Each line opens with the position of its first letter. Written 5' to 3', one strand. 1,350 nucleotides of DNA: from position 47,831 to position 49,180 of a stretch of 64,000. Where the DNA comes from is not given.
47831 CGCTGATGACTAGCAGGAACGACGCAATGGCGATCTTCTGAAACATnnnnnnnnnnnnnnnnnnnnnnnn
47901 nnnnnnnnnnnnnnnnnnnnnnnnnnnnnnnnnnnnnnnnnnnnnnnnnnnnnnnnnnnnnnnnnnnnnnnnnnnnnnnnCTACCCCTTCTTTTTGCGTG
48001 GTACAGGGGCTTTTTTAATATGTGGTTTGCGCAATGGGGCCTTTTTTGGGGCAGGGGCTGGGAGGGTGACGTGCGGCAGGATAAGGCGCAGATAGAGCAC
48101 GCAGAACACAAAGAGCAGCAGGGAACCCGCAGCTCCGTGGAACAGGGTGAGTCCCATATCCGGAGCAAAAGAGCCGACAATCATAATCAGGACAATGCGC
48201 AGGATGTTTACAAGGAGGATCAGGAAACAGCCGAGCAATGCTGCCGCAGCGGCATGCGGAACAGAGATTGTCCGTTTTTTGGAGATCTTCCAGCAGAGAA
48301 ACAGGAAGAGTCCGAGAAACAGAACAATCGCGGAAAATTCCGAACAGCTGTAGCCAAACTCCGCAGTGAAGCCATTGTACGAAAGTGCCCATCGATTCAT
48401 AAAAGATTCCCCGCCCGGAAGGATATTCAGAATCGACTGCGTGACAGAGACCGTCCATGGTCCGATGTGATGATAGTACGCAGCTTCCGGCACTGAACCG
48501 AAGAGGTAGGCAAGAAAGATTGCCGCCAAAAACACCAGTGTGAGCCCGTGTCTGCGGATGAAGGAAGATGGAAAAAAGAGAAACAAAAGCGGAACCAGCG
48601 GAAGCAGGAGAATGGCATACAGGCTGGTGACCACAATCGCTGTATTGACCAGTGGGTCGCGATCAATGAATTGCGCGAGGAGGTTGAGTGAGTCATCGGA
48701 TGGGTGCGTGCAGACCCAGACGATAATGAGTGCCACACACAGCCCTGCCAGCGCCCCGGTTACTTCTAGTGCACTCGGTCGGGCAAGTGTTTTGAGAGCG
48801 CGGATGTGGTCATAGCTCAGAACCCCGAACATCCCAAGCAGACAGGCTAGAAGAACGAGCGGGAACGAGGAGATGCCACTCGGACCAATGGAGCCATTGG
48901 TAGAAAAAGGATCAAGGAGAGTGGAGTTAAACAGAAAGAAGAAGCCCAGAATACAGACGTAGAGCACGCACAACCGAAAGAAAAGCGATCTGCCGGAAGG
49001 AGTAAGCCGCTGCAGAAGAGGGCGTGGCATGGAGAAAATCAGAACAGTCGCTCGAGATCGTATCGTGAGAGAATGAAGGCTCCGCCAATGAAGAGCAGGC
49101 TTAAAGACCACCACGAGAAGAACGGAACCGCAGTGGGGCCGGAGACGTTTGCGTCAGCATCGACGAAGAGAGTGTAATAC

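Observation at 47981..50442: Exosortase/archaeosortase-like protein with one dedicated cargo bearing a novel C-terminal sorting tail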

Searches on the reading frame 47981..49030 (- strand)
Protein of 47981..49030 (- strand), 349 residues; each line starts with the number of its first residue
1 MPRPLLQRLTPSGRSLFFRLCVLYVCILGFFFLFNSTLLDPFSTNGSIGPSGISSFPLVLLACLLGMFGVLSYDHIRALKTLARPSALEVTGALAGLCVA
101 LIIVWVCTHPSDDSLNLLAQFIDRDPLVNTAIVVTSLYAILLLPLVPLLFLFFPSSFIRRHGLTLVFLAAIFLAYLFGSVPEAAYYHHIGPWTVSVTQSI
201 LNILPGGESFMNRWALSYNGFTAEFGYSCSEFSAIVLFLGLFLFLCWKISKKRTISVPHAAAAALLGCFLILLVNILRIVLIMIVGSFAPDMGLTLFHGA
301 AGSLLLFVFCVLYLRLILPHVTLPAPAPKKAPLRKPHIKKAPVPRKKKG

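Call 3: search_protein_families(library=pfam, proteins=[window:47981-49030:-], max_evalue=1)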
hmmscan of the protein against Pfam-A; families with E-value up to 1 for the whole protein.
window:47981-49030:- (349 aa): 0 families

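Call 4: search_protein_families(library=ncbifam, proteins=[window:47981-49030:-], max_evalue=1)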
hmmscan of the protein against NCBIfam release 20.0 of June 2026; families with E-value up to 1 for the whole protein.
window:47981-49030:- (349 aa): 4 families
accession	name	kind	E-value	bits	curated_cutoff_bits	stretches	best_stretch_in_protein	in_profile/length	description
TIGR04178.1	exo_archaeo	signature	1e-07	32.2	23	1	228-316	6-90/97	exosortase/archaeosortase family protein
NF041736.1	archaeo_artH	equivalog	0.0021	18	200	1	165-285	19-148/202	archaeosortase H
TIGR04128.1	exoso_Fjoh_1448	exception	0.038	14.2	90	1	157-305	11-156/174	exosortase family protein XrtF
TIGR04300.1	exosort_XrtM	exception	0.047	14.1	125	1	184-314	19-138/150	exosortase family protein XrtM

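Call 7: find_homologous_proteins(query=window:47981-49030:-, max_evalue=0.001)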
Query window:47981-49030:- (349 aa): 3 proteins with E <= 0.001 among 8000 candidates.
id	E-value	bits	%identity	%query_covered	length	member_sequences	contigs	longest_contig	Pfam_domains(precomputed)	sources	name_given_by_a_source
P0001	1.6e-206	703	92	100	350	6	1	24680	-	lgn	-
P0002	4.0e-111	390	59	90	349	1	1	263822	-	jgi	-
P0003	3.1e-45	173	34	93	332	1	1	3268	-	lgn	-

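Call 13: find_encoding_contigs(protein=P0003, flank=6000, max_places=3)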
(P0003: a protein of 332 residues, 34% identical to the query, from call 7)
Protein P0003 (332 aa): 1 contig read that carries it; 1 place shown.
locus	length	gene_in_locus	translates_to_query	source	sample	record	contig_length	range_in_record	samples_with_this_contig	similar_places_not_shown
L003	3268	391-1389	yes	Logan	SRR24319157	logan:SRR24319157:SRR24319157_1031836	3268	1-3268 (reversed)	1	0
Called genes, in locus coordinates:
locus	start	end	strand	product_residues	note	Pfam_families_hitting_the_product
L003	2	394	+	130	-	?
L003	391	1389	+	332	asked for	-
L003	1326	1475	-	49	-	-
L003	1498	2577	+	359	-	PF00155:Aminotran_1_2, PF01053:Cys_Met_Meta_PP (faint)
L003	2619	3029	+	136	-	PF01371:Trp_repressor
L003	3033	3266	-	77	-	?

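Call 19: search_protein_families(library=ncbifam, alignment_id=A1, max_evalue=0.1)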
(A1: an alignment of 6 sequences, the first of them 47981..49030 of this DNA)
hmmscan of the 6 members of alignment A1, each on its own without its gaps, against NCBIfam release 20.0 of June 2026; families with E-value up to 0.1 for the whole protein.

A. member 1, window:47981-49030:- (349 aa): 4 families
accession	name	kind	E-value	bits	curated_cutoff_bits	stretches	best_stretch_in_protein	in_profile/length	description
TIGR04178.1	exo_archaeo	signature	1e-07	32.2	23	1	228-316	6-90/97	exosortase/archaeosortase family protein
NF041736.1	archaeo_artH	equivalog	0.0021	18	200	1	165-285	19-148/202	archaeosortase H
TIGR04128.1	exoso_Fjoh_1448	exception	0.038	14.2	90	0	157-305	11-156/174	exosortase family protein XrtF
TIGR04300.1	exosort_XrtM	exception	0.047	14.1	125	1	184-314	19-138/150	exosortase family protein XrtM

B. families by the number of members that match (of 6 scanned): 8 families
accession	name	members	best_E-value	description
TIGR04178.1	exo_archaeo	6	2.9e-10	exosortase/archaeosortase family protein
NF046081.1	exosort_XrtX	4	3.9e-08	exosortase X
TIGR04128.1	exoso_Fjoh_1448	4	0.00043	exosortase family protein XrtF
NF012138.0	exosort_XrtR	2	0.0003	exosortase R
TIGR04300.1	exosort_XrtM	2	0.00049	exosortase family protein XrtM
NF041736.1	archaeo_artH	2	0.0021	archaeosortase H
TIGR03762.1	archaeo_artC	1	2e-06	archaeosortase C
NF004380.0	PRK05740.2-6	1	0.0031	preprotein translocase subunit SecE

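Call 22: find_encoding_contigs(protein=P0002, flank=10000, max_places=2)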
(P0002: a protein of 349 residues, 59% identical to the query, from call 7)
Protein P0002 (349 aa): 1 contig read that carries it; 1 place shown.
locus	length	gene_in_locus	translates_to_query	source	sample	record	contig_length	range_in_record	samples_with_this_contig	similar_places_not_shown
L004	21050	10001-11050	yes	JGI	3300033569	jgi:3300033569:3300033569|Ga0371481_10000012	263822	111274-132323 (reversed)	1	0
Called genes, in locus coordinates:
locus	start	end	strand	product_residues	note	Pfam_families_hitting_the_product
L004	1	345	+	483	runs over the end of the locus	PF00479:G6PD_N, PF02781:G6PD_C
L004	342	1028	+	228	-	PF01182:Glucosamine_iso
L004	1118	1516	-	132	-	PF02021:UPF0102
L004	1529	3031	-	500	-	PF13541:ChlI, PF00158:Sigma54_activat, PF01078:Mg_chelatase, PF05496:RuvB_N (faint), PF07728:AAA_5, PF00493:MCM (weak), PF13335:Mg_chelatase_C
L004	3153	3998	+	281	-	PF00215:OMPdecase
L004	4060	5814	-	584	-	-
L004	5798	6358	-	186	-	-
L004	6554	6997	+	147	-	PF08570:DUF1761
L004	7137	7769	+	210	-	PF02463:SMC_N (faint), PF13304:AAA_21 (weak), PF13476:AAA_23, PF13175:AAA_15, PF13304:AAA_21 (weak)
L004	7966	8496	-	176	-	PF08002:DUF1697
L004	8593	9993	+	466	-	-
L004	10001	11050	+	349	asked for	-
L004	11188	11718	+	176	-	-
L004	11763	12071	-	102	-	-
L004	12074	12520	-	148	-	PF00892:EamA, PF00893:Multi_Drug_Res (faint)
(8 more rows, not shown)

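Call 24: find_related_loci(query=A2, collection=genome_contigs, flank=6000)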
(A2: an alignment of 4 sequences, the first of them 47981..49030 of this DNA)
Query A2 (349 aa) in genome_contigs; peptide patterns used: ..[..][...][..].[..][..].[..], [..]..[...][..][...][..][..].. (x = any residue, [..] = any of these).
73 stretches matched a pattern; 1 encode a relative of the query (tblastn E <= 1e-3); 1 distinct loci.
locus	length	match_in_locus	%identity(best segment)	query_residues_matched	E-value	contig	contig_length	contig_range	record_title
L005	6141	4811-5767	34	12-330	3e-53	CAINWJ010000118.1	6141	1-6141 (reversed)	Candidatus Peribacteria bacterium isolate LaPlata_bin-3506 genome assembly, contig: bin-3506:118/161, whole genome shotg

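Call 36: search_protein_representatives(alignment_id=A2)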
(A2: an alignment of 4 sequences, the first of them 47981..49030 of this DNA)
Query: 4 sequences, 348 profile positions. Proteins with E-value up to 0.001 (for the whole library): 389; up to 1e-10: 105; up to 1e-30: 41. The best 150 are listed.
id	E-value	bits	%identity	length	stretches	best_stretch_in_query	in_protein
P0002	1.4e-169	580.3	-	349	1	1-348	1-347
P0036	3.8e-89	315.8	-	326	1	5-323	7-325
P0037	6.1e-75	269.0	-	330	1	15-326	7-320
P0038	4.3e-72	259.7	-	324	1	7-322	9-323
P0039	4.4e-72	259.6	-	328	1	15-326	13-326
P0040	1.3e-71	258.1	-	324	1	11-321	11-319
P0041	1.1e-69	251.7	-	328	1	17-321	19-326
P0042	5.0e-69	249.6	-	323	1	5-321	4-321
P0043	1.3e-65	238.3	-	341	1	16-321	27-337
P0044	3.4e-64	233.7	-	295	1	36-324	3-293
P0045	2.9e-61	224.1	-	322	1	10-314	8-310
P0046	1.1e-59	218.9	-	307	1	18-321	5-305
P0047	1.4e-59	218.5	-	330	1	16-325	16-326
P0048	1.6e-59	218.3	-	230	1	106-324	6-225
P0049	9.2e-59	215.8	-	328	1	3-318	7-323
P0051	8.4e-57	209.4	-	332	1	12-320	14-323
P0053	4.0e-53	197.3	-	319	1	8-319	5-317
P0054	5.8e-52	193.5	-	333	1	9-318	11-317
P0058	5.8e-50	186.9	-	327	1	6-322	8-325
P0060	2.4e-46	175.0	-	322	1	15-323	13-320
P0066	9.0e-44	166.5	-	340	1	16-320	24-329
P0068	4.6e-41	157.6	-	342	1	61-333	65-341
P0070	3.3e-38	148.2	-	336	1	46-325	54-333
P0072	1.3e-33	133.1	-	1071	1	22-324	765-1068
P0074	3.8e-31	125.0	-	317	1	14-315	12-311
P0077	3.2e-29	118.7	-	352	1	75-346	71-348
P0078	1.1e-27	113.7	-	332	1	18-330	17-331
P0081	5.6e-26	108.0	-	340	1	11-323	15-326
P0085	7.0e-23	97.8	-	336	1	19-329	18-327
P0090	2.4e-17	79.6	-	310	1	140-328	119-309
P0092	1.8e-16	76.8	-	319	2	146-328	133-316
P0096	5.8e-16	75.1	-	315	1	132-328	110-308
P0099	9.7e-15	71.0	-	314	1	140-327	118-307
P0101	1.4e-14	70.5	-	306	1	145-329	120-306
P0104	4.5e-14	68.9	-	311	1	125-324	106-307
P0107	1.0e-13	67.7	-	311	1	128-329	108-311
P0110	2.5e-13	66.4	-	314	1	126-322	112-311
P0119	1.2e-12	64.2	-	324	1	135-324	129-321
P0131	6.8e-12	61.7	-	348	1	135-331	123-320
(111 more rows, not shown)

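Call 37: find_encoding_contigs(protein=P0036, flank=5000, max_places=2)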
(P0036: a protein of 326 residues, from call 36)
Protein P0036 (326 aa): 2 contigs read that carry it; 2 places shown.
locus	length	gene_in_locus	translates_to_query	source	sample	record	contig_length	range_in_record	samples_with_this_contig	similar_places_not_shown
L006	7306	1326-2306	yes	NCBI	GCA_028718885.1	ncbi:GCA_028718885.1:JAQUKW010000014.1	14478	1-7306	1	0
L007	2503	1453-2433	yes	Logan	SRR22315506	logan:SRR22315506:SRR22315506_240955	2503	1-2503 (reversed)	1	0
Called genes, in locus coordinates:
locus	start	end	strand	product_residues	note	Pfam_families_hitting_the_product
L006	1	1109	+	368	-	?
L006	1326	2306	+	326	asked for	-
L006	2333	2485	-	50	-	-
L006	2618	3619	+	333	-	PF07591:PT-HINT, PF14890:Intein_splicing (weak)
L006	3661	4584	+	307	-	-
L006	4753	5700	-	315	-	PF01073:3Beta_HSD, PF01370:Epimerase, PF02719:Polysacc_synt_2, PF04321:RmlD_sub_bind, PF05368:NmrA (faint), PF13460:NAD_binding_10 (weak), PF16363:GDP_Man_Dehyd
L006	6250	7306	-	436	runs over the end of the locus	PF03446:NAD_binding_2 (faint), PF03721:UDPG_MGDP_dh_N, PF00984:UDPG_MGDP_dh, PF03720:UDPG_MGDP_dh_C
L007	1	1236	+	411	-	?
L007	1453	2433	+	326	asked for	-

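Call 40: search_protein_families(library=ncbifam, alignment_id=A3, max_evalue=0.001)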
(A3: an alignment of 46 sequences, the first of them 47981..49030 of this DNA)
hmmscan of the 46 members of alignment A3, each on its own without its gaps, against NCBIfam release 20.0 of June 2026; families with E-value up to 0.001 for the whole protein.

A. member 1, window:47981-49030:- (349 aa): 1 family
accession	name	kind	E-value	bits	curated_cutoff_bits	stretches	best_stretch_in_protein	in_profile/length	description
TIGR04178.1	exo_archaeo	signature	1e-07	32.2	23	1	228-316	6-90/97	exosortase/archaeosortase family protein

B. families by the number of members that match (of 46 scanned): 19 families
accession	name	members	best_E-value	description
TIGR04178.1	exo_archaeo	46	3.4e-12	exosortase/archaeosortase family protein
NF046081.1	exosort_XrtX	21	8.8e-10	exosortase X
TIGR03762.1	archaeo_artC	21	1.1e-07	archaeosortase C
TIGR04287.1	exosort_XrtK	17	1.4e-06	exosortase K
TIGR04162.1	exo_VPEID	12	1.3e-12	exosortase E/protease, VPEID-CTERM system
TIGR04177.1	exosort_XrtH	12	3.4e-06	exosortase H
NF012138.0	exosort_XrtR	7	1.5e-06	exosortase R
TIGR04128.1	exoso_Fjoh_1448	7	4.3e-06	exosortase family protein XrtF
TIGR03763.1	cyanoexo_CrtA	5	2.7e-06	cyanoexosortase A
TIGR04124.1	archaeo_artE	5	9.8e-06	archaeosortase family protein ArtE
NF033464.1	cyanoexo_CrtC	4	0.0001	cyanoexosortase C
NF046083.1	exosort_XrtY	3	0.00023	exosortase Y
NF033767.0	exosort_XrtS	2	9.2e-06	exosortase S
TIGR04156.1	cyanoexo_CrtB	2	8.3e-05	cyanoexosortase B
TIGR04300.1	exosort_XrtM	2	0.00043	exosortase family protein XrtM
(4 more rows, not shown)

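Call 42: find_related_loci(query=A4, collection=metagenome_contigs, flank=4000)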
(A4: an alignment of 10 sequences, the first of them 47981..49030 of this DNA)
Query A4 (349 aa) in metagenome_contigs; peptide patterns used: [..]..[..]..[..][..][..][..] (x = any residue, [..] = any of these).
50 stretches matched a pattern; 2 encode a relative of the query (tblastn E <= 1e-3); 2 distinct loci.
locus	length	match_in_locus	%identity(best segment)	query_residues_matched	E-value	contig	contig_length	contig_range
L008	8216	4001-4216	27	272-349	1e-5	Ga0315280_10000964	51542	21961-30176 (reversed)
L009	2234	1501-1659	40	266-317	4e-5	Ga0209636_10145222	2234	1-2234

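Call 45: find_encoding_contigs(protein=P0037, flank=5000, max_places=2)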
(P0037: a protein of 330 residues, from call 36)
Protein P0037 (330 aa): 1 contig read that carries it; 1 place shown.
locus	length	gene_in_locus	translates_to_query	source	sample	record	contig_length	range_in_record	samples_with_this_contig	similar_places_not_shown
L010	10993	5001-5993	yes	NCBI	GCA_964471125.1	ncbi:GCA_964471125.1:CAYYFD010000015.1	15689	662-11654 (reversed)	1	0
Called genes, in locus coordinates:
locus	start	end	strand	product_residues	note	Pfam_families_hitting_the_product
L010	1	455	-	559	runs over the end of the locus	PF00884:Sulfatase, PF01663:Phosphodiest (faint), PF02995:DUF229 (weak), PF16347:SGSH_C (weak)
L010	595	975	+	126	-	-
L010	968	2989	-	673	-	PF01663:Phosphodiest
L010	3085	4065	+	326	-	-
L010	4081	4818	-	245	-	-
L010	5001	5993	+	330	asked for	-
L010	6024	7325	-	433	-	PF02812:ELFV_dehydrog_N, PF00208:ELFV_dehydrog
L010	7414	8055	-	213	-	PF03070:TENA_THI-4, PF14518:Haem_oxygenas_2 (weak)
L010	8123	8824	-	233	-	PF00392:GntR (faint), PF07729:FCD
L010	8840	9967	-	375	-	PF02153:PDH_N (weak)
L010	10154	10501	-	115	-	-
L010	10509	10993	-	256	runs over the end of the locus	PF01497:Peripla_BP_2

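Call 46: find_encoding_contigs(protein=P0039, flank=5000, max_places=2)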
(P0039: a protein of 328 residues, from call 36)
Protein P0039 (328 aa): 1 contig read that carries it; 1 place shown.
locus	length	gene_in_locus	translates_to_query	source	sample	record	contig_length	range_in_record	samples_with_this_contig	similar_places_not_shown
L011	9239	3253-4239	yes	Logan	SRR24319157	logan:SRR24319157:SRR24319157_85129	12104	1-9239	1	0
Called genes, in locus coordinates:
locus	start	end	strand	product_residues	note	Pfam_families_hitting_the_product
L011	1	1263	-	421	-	?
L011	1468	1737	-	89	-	PF00312:Ribosomal_S15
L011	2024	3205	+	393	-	-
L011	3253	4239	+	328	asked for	-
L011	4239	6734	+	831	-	PF00580:UvrD-helicase, PF13245:AAA_19, PF13604:AAA_30 (faint), PF01443:Viral_helicase1 (faint), PF13361:UvrD_C, PF13538:UvrD_C_2 (weak)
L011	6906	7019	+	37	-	-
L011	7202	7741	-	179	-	-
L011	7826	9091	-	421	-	-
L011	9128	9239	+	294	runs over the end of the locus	PF00398:RrnaAD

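Call 47: find_encoding_contigs(protein=P0049, flank=5000, max_places=2)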
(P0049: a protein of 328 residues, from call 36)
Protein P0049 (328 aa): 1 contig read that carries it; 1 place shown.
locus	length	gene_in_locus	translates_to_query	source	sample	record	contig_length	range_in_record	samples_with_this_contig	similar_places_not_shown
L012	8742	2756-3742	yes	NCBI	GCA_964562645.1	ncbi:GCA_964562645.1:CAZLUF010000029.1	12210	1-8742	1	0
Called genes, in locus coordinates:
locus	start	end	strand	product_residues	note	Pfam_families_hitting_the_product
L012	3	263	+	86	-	?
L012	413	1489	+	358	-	-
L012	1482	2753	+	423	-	-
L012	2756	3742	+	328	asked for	-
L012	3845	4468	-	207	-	PF00395:SLH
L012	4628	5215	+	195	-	PF10755:DUF2585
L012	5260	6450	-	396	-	-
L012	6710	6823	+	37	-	-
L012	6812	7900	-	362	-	PF01384:PHO4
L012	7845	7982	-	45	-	-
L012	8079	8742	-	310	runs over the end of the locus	PF01073:3Beta_HSD (faint), PF01370:Epimerase, PF02719:Polysacc_synt_2 (faint), PF04321:RmlD_sub_bind, PF16363:GDP_Man_Dehyd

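Call 55: search_solved_structures(query=A3, max_evalue=10)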
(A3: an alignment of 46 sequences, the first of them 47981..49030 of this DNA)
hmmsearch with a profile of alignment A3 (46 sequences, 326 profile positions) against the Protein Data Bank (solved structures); distinct sequences matched with E-value up to 10: 0.

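Call 66: predict_structure(alignment_id=A7)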
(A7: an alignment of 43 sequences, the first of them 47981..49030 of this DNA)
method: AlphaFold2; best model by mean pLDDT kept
length: 349 residues; sequences in the alignment: 43
mean_pLDDT: 92.2   pTM: 0.87
mean pLDDT of the five models: 92.2, 91.2, 91.1, 90.4, 90.2
residues with pLDDT >= 90: 287; 70-90: 44; 50-70: 16; < 50: 2
segments of 3 or more residues with pLDDT < 50: none
pLDDT, mean of each block of 10 residues (from residue 1): 77 96 98 94 91 83 97 94 97 98 97 97 95 96 98 98 98 96 94 96 92 92 93 96 96 96 98 96 95 84 90 95 86 68 56
secondary structure, 60 per line:
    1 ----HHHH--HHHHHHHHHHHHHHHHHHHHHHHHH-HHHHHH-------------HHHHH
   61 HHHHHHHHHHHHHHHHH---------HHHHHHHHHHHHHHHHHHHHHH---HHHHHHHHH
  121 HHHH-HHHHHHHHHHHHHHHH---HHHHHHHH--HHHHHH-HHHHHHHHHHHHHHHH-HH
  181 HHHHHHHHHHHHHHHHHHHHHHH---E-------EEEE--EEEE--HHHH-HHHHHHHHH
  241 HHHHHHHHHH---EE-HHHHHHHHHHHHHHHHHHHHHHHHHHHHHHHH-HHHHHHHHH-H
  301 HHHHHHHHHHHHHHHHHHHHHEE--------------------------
elements in order: H5-8 H11-35 H37-42 H56-77 H87-108 H112-124 H126-141 H145-152 H155-160 H162-177 H179-203 E215-218 E221-224 H227-230 H232-250 H257-288 H290-298 H300-321

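Call 72: fold_search(model_id=the predicted structure, library=pdb)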
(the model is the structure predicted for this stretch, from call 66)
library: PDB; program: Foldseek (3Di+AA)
matches with E <= 10: 27; with E <= 0.001: 0
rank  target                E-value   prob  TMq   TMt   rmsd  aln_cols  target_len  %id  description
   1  8qb9_A                1.3e+00  0.06  0.12  0.17  29.1       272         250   13  Helical reconstruction of yeast eisosome protein Pil1 bound to membrane composed of lipid mixture -PIP2/+sterol (DOPC, (released 2024-07-24)
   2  7wu9_R                2.6e+00  0.04  0.14  0.16  18.4       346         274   13  Cryo-EM structure of the human EP3-Gi signaling complex (released 2022-08-17)
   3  8r96_C                5.4e+00  0.06  0.19  0.22  17.2       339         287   10  Crystal structure of the cryorhodopsin CryoR2 at pH 4.6, type A crystals (released 2024-12-11)
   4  6c6l_C                5.4e+00  0.03  0.13  0.19  26.7       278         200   10  Yeast Vacuolar ATPase Vo in lipid nanodisc (released 2018-03-21)
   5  7w56_R                5.4e+00  0.01  0.11  0.13  21.9       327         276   10  Cryo-EM structure of the neuromedin S-bound neuromedin U receptor 1-Gq protein complex (released 2022-04-20)
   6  5o9h_B                5.6e+00  0.03  0.16  0.18  20.1       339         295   13  Crystal structure of thermostabilised human C5a anaphylatoxin chemotactic receptor 1 (C5aR) in complex with NDT9513727 (released 2018-01-10)
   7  6qv5                  5.9e+00  0.02  0.14  0.16  20.3       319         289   13  Crystal structure of the CHAD domain from the plant Ricinus communis (released 2019-05-29)
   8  8w8r_R                6.4e+00  0.02  0.14  0.16  20.1       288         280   16  Cryo-EM structure of the AA-14-bound GPR101-Gs complex (released 2024-01-03)
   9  9itm_T                7.1e+00  0.06  0.20  0.24  19.9       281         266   12  Chloroflexus aurantiacus ATP synthase, state 1, focused refinement of FO (released 2025-03-19)
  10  3qbv_D                7.1e+00  0.02  0.14  0.15  15.3       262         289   13  Structure of designed orthogonal interaction between CDC42 and nucleotide exchange domains of intersectin (released 2012-02-08)
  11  6xbw_b                7.4e+00  0.02  0.11  0.17  25.9       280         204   12  Cryo-EM structure of V-ATPase from bovine brain, state 1 (released 2020-08-19)
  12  7ewl_B                7.7e+00  0.03  0.17  0.14  15.7       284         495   17  cryo-EM structure of apo GPR158 (released 2021-12-01)
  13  8hvi_R                7.7e+00  0.01  0.12  0.13  21.4       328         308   14  Activation mechanism of GPR132 by compound NOX-6-7 (released 2023-10-11)
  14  8iep_D                8.1e+00  0.03  0.17  0.20  14.3       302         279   14  Cryo-EM structure of GPR156C/D of G-protein free GPR156 (local refine) (released 2024-02-14)
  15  6rz5_B                8.1e+00  0.02  0.15  0.14  24.2       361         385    9  XFEL crystal structure of the human cysteinyl leukotriene receptor 1 in complex with zafirlukast (released 2019-10-30)
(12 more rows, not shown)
